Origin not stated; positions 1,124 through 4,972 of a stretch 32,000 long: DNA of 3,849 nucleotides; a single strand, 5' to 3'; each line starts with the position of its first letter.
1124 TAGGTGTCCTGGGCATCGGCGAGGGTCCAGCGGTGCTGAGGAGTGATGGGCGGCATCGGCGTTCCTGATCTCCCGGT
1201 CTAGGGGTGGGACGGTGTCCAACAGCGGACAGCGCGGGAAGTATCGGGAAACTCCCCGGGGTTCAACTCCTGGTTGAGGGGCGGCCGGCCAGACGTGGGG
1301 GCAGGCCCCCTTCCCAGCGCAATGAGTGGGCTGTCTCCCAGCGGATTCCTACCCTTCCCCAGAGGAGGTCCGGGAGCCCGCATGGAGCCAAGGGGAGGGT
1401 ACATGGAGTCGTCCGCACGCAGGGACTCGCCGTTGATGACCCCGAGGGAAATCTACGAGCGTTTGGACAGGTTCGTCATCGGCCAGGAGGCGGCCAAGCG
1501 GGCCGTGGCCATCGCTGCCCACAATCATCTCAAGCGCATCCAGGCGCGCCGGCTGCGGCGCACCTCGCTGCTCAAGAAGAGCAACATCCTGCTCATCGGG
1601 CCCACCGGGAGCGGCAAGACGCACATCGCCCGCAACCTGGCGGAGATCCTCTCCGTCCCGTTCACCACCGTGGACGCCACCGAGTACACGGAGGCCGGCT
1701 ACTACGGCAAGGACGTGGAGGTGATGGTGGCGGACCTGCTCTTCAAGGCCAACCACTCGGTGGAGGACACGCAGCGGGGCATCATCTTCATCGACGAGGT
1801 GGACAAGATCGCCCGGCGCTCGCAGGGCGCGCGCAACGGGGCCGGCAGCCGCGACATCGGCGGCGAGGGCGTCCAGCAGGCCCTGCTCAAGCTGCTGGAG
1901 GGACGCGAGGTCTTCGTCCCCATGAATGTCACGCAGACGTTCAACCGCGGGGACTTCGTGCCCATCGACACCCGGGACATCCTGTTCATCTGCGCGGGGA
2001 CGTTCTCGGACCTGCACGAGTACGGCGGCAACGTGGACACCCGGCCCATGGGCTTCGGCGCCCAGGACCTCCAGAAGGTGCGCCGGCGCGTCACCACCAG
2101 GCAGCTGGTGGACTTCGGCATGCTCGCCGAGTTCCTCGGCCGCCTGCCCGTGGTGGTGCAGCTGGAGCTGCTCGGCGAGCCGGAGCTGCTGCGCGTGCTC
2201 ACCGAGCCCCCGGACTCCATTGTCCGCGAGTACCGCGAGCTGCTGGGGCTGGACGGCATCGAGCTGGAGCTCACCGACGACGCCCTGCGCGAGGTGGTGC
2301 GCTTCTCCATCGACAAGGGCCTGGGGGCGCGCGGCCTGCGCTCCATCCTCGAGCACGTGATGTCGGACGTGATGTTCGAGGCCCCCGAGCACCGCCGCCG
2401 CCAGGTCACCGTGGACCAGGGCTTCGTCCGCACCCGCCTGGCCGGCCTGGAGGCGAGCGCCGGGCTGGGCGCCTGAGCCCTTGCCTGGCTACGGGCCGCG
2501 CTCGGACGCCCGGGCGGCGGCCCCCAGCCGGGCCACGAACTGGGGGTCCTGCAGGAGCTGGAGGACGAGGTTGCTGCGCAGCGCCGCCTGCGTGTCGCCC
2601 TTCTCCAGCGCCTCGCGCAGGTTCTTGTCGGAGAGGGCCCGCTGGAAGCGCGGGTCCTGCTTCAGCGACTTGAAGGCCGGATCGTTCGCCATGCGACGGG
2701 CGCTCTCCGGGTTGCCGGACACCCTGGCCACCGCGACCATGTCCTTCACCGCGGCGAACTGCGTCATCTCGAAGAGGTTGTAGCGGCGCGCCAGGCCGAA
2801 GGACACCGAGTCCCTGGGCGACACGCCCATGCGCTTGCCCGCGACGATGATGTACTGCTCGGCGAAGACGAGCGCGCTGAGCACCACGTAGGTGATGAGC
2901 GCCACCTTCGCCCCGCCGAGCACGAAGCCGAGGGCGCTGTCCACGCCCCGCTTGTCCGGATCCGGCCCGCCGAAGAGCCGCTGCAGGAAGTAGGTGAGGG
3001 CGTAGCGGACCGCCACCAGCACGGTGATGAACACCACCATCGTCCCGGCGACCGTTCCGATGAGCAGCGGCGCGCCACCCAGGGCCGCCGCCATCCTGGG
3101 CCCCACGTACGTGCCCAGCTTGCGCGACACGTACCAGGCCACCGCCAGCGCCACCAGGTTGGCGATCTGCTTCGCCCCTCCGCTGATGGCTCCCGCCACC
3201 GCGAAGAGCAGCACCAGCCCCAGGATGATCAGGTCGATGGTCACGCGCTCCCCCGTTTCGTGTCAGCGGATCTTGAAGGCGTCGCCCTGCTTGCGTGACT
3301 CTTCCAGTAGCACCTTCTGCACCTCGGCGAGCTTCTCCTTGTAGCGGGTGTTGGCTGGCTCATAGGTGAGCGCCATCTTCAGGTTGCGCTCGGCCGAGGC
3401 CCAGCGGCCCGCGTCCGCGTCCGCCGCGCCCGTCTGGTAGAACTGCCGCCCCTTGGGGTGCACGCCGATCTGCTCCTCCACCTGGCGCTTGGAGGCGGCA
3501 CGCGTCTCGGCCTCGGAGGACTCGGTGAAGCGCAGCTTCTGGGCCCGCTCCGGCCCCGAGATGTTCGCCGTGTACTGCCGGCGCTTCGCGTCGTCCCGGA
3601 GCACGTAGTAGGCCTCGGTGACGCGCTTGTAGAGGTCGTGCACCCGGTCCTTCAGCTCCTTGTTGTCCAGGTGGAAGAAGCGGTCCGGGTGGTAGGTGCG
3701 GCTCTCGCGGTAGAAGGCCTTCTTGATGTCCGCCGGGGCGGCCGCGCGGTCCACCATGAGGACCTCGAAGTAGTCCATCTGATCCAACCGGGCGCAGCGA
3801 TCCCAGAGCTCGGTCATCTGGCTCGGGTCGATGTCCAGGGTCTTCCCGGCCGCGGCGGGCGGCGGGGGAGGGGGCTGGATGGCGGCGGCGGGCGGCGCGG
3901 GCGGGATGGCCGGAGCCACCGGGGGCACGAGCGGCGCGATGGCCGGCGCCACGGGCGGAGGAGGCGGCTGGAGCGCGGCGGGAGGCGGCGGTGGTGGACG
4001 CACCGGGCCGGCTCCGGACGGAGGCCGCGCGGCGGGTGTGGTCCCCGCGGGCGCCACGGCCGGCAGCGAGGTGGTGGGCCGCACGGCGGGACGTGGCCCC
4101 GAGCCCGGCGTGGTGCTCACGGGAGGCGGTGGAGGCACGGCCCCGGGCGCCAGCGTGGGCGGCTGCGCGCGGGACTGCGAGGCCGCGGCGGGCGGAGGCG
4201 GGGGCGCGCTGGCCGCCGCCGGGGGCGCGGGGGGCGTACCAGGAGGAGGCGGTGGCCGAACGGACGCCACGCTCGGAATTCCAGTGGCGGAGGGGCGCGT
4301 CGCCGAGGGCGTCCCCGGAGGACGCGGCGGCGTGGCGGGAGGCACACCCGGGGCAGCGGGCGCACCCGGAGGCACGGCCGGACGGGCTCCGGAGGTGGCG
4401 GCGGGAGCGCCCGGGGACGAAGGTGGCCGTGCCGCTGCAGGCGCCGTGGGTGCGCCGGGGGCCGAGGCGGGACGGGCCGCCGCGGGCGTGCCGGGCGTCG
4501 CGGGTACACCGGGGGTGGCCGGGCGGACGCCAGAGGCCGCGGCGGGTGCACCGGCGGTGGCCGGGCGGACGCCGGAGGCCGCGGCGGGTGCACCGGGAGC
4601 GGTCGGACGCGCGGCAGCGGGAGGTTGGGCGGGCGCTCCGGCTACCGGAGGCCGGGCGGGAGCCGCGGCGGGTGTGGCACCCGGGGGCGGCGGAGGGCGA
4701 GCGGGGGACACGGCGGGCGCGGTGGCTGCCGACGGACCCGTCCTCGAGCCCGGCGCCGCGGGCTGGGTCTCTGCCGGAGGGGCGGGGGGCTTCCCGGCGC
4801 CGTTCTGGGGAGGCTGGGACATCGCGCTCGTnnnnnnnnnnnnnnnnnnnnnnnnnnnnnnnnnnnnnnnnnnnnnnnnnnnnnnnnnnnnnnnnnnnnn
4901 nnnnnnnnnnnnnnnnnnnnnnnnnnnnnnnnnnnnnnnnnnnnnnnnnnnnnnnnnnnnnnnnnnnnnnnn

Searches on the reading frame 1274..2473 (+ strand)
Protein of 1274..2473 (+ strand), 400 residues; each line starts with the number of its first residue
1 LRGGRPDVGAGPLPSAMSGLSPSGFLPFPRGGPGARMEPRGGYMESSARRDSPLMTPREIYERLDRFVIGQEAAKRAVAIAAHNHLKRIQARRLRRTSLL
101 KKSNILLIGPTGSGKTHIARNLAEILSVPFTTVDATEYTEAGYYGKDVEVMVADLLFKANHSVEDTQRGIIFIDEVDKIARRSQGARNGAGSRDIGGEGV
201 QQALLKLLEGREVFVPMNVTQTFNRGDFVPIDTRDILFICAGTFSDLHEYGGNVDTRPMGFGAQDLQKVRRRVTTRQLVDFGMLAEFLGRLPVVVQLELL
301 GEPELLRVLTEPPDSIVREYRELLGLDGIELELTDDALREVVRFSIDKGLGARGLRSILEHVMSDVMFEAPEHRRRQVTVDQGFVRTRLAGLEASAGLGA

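Call 10: search_protein_families(library=pfam, proteins=[window:1274-2473:+], max_evalue=0.001)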
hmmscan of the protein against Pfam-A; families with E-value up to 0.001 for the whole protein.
window:1274-2473:+ (400 aa): 12 families
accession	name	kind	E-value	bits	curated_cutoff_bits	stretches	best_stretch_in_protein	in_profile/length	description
PF07724.20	AAA_2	-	7.7e-27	94.8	27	1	101-293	2-165/166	AAA domain (Cdc48 subfamily)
PF00004.35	AAA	-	4.6e-15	56.7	21.2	1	105-242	1-108/131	ATPase family associated with various cellular activities (AAA)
PF07728.20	AAA_5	-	8.7e-08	32.7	22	1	104-184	1-83/139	AAA domain (dynein-related subfamily)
PF10431.15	ClpB_D2-small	-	1.6e-07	31.7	21.9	1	317-371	14-68/81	C-terminal, D2-small domain, of ClpB protein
PF13401.12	AAA_22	-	8.3e-07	29.8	27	1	102-179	5-96/130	AAA domain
PF01078.27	Mg_chelatase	-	1.5e-06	28.2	20.3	1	97-140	17-59/207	Magnesium chelatase, subunit ChlI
PF00493.29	MCM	-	9.3e-06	25.3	23.3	1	59-183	17-137/224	MCM P-loop domain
PF01695.23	IstB_IS21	-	0.00025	21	24.1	1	101-123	91-113/238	IstB-like ATP binding protein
PF00158.32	Sigma54_activat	-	0.00029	21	20.2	0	95-184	15-110/168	Sigma-54 interaction domain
PF06068.19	TIP49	-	0.00044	20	23.8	1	65-138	23-88/347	TIP49 P-loop domain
PF13191.12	AAA_16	-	0.00059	20.8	32.6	0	91-129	13-51/167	AAA ATPase domain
PF13238.12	AAA_18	-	0.00068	20.5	29.4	0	105-179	1-66/128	AAA domain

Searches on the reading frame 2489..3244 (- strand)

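Call 10: search_protein_families(library=pfam, proteins=[window:2489-3244:-], max_evalue=0.001)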
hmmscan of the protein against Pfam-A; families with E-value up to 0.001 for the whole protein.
window:2489-3244:- (251 aa): 2 families
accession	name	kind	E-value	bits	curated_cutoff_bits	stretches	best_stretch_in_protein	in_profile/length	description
PF02674.22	Colicin_V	-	2.1e-12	47.7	29.3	1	3-126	1-119/144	Colicin V production protein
PF17830.6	STI1-HOP_DP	-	0.00072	19.8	29.1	0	179-206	2-29/55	STI1/HOP, DP domain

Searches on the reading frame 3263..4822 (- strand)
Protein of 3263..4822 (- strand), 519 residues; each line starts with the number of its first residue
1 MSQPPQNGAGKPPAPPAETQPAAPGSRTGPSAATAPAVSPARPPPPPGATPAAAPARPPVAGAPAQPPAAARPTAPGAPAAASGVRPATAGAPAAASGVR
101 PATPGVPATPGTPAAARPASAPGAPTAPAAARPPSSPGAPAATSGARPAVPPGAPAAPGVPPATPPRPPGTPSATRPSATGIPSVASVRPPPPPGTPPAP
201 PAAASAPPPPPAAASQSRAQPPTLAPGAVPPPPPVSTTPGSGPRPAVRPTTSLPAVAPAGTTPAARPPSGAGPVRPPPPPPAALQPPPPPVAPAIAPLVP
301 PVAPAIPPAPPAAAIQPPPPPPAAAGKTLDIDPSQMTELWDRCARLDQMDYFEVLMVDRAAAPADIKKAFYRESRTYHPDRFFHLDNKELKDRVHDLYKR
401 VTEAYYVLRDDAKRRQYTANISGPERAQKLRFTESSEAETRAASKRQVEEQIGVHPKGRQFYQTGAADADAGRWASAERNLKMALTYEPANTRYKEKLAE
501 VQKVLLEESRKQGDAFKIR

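Call 55: search_protein_families(library=pfam, proteins=[window:3263-4822:-], max_evalue=0.001)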
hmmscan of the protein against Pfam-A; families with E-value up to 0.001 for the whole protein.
window:3263-4822:- (519 aa): 1 family
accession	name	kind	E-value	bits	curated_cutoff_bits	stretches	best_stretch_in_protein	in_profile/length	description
PF00226.36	DnaJ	-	2.3e-12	47.3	27.8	1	350-417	1-62/63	DnaJ domain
